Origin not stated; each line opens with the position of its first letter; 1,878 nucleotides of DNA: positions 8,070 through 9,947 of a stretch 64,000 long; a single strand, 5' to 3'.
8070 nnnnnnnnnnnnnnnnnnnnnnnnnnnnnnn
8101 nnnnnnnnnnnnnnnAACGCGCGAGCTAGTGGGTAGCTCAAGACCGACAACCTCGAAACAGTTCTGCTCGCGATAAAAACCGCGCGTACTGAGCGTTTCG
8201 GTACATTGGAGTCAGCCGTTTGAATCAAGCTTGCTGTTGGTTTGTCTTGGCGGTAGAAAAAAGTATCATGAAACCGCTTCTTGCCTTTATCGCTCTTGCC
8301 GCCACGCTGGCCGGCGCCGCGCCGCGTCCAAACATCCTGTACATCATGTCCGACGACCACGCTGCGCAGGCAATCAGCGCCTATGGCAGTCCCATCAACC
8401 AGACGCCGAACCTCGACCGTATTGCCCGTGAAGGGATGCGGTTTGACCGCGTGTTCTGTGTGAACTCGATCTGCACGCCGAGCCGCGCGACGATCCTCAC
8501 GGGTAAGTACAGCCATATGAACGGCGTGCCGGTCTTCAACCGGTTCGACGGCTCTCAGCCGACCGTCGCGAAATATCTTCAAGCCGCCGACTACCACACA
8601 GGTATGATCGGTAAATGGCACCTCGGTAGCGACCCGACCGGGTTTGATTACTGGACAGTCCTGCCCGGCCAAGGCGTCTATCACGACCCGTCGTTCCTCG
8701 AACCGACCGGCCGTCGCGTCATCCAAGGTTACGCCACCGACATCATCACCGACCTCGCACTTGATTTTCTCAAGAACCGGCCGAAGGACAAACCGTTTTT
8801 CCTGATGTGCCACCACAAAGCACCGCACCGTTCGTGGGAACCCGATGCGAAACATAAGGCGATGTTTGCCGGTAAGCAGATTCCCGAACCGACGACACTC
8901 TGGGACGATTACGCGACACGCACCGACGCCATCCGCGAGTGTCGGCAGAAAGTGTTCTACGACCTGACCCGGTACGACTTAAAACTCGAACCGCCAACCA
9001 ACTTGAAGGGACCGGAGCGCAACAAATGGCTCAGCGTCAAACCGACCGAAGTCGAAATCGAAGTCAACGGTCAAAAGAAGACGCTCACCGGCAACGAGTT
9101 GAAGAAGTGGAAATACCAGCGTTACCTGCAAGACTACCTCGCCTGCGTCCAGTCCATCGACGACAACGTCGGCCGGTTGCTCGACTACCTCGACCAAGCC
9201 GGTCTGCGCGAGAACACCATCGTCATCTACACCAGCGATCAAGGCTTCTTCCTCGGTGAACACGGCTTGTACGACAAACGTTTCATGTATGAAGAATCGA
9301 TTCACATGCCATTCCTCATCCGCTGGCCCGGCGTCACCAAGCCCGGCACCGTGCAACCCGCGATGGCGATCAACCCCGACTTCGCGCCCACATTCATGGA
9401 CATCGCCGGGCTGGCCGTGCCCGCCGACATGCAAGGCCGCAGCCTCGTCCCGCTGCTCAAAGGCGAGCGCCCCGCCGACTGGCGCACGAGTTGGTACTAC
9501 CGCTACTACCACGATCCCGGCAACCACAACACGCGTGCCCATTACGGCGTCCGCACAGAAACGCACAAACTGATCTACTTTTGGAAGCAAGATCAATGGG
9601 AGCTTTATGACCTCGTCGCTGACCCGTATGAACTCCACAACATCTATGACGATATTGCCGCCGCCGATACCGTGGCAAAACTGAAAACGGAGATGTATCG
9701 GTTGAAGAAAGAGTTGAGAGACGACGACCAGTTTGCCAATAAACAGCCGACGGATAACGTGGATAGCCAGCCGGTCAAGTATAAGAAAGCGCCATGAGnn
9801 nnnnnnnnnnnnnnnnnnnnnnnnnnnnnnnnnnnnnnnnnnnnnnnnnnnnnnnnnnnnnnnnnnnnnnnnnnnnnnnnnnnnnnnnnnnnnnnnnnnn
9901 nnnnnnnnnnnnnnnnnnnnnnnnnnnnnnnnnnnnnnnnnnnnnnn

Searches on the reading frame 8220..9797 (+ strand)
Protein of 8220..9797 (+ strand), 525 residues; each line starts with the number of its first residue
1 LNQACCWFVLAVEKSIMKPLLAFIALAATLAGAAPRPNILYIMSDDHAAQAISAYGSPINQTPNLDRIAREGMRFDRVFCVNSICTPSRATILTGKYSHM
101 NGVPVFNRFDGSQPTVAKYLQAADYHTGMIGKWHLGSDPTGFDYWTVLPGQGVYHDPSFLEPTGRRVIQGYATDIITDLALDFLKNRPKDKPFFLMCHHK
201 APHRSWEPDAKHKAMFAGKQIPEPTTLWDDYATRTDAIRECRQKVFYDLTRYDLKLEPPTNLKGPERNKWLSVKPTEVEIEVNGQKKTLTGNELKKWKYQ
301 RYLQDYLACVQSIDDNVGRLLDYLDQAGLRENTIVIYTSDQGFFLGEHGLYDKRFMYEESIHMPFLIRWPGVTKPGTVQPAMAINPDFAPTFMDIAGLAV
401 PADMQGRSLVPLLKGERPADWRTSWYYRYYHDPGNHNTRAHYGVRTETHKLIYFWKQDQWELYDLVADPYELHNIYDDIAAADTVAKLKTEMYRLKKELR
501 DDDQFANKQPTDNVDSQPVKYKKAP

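Call 69: search_protein_families(library=pfam, proteins=[window:8220-9797:+], max_evalue=0.0001)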
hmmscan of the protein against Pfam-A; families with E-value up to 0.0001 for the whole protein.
window:8220-9797:+ (525 aa): 3 families
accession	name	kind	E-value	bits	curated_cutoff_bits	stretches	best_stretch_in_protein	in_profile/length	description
PF00884.28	Sulfatase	-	5.6e-60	203.6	25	1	37-397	1-300/301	Sulfatase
PF16347.10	SGSH_C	-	4.2e-59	199.5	29.3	1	346-497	1-153/154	N-sulphoglucosamine sulphohydrolase, C-terminal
PF01663.27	Phosphodiest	-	9e-11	42.4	23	0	309-356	187-236/342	Type I phosphodiesterase / nucleotide pyrophosphatase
